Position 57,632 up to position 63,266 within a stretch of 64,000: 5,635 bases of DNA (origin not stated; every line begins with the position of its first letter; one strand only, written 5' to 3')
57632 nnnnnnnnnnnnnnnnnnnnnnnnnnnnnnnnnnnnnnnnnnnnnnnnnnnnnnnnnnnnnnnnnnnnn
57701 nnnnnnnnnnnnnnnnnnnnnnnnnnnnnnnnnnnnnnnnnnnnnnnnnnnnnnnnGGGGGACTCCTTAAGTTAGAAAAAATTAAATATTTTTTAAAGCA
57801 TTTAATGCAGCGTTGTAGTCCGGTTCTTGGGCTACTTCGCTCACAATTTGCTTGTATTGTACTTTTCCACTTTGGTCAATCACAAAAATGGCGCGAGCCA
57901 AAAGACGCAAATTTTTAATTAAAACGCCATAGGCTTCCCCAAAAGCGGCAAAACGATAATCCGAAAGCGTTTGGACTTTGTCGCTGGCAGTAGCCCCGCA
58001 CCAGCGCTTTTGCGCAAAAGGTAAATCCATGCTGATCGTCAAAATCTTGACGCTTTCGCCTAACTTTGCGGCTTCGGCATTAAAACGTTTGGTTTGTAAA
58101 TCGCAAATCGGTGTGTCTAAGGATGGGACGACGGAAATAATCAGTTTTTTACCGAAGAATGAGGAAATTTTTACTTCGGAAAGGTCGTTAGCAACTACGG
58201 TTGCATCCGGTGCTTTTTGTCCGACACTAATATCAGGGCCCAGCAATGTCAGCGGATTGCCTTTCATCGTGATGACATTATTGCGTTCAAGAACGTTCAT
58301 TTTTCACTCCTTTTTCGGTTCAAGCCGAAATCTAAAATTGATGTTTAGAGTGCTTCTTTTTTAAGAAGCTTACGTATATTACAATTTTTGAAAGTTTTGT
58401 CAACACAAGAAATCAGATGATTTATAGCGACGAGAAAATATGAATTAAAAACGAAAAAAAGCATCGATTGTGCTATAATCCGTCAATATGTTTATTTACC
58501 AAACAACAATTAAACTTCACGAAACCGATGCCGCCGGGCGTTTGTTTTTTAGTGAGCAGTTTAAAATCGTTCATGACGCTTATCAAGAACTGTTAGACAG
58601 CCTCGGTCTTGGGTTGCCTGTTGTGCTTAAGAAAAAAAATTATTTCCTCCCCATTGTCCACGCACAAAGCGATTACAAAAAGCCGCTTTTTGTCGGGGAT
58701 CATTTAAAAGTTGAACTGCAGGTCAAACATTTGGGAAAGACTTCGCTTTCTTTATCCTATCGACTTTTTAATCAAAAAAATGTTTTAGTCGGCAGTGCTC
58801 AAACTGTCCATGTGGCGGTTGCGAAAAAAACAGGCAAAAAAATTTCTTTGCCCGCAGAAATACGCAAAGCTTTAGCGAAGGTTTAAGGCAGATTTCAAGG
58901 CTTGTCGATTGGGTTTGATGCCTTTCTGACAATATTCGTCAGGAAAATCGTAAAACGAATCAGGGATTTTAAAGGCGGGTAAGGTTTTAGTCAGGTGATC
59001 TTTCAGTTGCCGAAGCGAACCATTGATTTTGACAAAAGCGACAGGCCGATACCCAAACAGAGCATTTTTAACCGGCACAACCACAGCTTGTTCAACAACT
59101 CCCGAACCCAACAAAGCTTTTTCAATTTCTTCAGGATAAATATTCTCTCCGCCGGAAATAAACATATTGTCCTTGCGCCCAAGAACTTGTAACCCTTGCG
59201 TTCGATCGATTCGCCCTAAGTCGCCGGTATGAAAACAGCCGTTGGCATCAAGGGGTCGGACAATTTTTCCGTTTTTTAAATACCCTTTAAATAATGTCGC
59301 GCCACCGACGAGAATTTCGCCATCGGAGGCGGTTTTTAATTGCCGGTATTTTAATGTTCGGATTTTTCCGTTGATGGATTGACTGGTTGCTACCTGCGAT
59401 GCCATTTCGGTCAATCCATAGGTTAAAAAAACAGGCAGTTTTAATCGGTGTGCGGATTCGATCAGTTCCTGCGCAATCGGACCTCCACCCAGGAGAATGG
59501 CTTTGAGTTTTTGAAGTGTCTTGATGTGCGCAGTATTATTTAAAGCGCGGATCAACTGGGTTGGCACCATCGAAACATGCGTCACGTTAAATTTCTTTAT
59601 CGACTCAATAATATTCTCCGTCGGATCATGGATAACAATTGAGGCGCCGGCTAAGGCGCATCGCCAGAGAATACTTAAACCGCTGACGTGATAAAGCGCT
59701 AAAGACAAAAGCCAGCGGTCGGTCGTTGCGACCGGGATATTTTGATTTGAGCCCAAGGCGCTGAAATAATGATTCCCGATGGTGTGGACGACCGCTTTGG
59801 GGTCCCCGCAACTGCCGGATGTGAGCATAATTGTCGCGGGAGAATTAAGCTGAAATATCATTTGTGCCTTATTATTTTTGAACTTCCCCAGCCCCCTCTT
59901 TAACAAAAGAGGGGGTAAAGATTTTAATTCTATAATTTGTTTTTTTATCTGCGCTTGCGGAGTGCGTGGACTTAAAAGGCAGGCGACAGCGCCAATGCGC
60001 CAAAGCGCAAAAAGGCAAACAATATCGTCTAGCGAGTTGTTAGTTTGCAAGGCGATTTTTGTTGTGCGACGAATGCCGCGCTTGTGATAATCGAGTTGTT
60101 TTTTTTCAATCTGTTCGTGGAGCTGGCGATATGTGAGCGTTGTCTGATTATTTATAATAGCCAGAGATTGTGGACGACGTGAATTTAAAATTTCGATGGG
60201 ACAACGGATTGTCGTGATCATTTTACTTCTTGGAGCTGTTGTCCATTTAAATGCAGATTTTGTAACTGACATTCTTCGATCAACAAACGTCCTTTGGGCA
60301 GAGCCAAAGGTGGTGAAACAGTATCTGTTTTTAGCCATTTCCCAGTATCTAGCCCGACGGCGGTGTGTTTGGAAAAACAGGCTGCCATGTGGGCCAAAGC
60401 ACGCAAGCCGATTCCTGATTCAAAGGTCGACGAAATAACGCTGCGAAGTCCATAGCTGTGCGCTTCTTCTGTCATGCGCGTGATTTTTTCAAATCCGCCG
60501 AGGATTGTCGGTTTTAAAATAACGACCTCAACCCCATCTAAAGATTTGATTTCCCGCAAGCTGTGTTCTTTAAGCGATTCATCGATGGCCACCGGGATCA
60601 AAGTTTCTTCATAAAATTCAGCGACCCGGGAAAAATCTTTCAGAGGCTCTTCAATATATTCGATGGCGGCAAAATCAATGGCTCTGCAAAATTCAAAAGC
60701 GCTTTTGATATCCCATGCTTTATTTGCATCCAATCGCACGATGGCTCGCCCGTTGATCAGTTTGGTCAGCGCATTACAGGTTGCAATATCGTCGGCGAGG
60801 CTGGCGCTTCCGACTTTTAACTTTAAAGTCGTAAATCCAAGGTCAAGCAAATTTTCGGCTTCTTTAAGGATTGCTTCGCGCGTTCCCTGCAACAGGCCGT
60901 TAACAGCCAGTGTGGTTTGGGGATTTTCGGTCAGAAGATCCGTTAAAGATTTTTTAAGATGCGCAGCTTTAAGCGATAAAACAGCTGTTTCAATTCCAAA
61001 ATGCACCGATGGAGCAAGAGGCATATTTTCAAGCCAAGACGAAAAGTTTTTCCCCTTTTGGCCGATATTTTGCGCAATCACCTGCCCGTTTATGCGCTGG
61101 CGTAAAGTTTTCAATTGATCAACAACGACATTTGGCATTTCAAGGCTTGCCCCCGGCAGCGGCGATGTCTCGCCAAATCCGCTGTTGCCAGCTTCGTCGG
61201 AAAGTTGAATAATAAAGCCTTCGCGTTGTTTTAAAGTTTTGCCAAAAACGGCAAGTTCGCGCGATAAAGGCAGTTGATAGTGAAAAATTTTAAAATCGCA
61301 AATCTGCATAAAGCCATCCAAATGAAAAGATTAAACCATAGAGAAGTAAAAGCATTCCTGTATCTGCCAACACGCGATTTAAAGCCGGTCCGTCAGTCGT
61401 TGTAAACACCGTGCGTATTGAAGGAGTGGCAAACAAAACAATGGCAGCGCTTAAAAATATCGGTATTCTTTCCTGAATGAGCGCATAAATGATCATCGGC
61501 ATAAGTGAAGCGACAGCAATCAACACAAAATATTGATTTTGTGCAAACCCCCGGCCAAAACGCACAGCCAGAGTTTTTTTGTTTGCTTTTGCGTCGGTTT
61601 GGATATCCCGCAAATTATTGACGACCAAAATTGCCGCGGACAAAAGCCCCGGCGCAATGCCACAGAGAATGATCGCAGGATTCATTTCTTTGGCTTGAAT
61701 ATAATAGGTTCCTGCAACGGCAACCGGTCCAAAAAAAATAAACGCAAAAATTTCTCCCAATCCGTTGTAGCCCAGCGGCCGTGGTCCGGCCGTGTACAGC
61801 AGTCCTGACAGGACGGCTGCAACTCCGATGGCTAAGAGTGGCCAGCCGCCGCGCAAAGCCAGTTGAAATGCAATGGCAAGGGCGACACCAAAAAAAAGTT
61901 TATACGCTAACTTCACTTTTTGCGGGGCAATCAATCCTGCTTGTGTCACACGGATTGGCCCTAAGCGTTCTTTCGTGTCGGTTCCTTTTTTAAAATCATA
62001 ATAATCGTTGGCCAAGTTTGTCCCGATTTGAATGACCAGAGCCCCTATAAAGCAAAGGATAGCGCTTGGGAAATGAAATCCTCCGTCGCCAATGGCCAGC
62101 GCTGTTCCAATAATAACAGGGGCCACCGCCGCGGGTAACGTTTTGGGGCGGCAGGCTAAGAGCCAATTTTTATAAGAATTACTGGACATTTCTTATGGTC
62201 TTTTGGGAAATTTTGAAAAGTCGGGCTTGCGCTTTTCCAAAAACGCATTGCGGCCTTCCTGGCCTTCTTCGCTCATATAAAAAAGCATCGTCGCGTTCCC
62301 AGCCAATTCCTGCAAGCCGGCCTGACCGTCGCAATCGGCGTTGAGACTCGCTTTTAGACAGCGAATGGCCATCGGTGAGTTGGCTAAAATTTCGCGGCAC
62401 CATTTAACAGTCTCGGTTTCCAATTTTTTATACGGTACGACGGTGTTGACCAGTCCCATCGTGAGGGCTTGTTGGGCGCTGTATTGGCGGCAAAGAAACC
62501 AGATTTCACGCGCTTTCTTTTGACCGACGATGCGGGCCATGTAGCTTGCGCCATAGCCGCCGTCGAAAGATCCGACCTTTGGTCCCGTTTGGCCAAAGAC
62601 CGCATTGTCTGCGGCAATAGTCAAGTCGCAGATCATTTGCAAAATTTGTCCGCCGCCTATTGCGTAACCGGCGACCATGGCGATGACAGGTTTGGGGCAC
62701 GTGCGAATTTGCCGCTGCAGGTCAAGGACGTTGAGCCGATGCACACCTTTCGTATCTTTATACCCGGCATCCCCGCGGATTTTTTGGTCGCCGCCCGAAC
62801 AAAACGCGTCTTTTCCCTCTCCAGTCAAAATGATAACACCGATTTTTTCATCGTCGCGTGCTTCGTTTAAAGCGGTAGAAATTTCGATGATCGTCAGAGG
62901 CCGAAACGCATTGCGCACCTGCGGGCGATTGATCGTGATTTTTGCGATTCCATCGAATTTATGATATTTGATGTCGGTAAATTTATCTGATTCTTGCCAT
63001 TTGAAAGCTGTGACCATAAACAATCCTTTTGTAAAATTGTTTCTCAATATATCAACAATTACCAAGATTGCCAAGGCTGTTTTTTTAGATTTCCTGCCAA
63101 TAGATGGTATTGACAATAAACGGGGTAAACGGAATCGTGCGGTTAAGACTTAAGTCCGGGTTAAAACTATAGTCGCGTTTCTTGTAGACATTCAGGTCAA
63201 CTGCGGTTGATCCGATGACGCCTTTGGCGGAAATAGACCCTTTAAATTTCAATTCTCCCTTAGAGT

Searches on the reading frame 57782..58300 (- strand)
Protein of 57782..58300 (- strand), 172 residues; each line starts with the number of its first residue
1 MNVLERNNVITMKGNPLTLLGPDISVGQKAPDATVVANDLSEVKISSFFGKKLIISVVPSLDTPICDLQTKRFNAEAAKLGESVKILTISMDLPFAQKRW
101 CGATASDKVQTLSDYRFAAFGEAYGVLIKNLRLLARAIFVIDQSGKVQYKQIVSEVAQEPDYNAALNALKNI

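Call 70: search_protein_families(library=pfam, proteins=[window:57782-58300:-], max_evalue=0.00001)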
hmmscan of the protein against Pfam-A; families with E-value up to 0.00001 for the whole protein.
window:57782-58300:- (172 aa): 2 families
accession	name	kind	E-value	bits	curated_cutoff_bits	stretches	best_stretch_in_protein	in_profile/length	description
PF08534.16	Redoxin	-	1.5e-25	90.1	26.6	1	26-166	2-148/148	Redoxin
PF00578.27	AhpC-TSA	-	3.1e-19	69.6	26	1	26-149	1-123/124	AhpC/TSA family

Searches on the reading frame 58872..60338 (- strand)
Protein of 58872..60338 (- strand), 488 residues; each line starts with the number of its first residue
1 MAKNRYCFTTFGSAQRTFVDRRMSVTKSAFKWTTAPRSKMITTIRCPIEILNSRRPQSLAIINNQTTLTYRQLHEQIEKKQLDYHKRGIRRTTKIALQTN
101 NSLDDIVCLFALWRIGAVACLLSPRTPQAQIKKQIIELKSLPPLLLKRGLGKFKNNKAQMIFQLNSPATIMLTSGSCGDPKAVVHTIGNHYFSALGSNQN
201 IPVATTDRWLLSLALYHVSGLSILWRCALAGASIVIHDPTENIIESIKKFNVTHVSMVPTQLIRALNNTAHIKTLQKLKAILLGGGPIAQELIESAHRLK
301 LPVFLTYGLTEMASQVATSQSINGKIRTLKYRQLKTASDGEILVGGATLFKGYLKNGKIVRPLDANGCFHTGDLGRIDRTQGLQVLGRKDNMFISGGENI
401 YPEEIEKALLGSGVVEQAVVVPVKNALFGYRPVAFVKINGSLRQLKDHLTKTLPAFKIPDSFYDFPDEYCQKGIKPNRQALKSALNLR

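Call 70: search_protein_families(library=pfam, proteins=[window:58872-60338:-], max_evalue=0.00001)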
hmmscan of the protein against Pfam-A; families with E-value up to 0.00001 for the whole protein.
window:58872-60338:- (488 aa): 2 families
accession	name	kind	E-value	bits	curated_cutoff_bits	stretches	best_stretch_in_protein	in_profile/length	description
PF00501.34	AMP-binding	-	4.3e-44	151.3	29.9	2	159-354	156-384/384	AMP-binding enzyme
PF13193.12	AMP-binding_C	-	9.6e-08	33.3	24.5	1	404-463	1-64/76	AMP-binding enzyme C-terminal domain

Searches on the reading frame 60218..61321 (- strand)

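Call 70: search_protein_families(library=pfam, proteins=[window:60218-61321:-], max_evalue=0.00001)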
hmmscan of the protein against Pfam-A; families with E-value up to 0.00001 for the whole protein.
window:60218-61321:- (367 aa): 2 families
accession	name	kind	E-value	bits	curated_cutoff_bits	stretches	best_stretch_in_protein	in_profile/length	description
PF13378.12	MR_MLE_C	-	1.3e-28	100.6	29.4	1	152-347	3-204/219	Enolase C-terminal domain-like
PF21508.2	MenC_N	-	2.7e-13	50.3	27.3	1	10-115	4-92/94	MenC, N-terminal domain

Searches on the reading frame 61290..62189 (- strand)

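Call 70: search_protein_families(library=pfam, proteins=[window:61290-62189:-], max_evalue=0.00001)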
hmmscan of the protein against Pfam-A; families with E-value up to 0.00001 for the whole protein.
window:61290-62189:- (299 aa): 1 family
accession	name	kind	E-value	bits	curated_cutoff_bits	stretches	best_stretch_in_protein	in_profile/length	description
PF01040.23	UbiA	-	4.6e-34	118.3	34.2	1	22-256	2-226/250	UbiA prenyltransferase family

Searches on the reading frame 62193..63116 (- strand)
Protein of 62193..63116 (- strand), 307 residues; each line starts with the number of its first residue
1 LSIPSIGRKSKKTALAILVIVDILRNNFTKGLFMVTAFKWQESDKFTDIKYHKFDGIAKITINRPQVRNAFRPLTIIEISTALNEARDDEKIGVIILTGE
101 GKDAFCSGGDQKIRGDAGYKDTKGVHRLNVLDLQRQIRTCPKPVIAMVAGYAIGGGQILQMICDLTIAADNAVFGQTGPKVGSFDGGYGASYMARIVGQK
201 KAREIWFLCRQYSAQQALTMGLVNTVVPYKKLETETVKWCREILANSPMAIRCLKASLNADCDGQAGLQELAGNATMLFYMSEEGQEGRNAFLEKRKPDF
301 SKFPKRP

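Call 70: search_protein_families(library=pfam, proteins=[window:62193-63116:-], max_evalue=0.00001)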
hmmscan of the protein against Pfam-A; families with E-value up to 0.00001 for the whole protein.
window:62193-63116:- (307 aa): 2 families
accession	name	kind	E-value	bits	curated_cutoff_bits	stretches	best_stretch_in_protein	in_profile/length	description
PF00378.25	ECH_1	-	6.8e-77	258.6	27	1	55-301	4-249/251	Enoyl-CoA hydratase/isomerase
PF16113.10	ECH_2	-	5.4e-22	79.2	27.2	1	58-233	2-178/335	Enoyl-CoA hydratase/isomerase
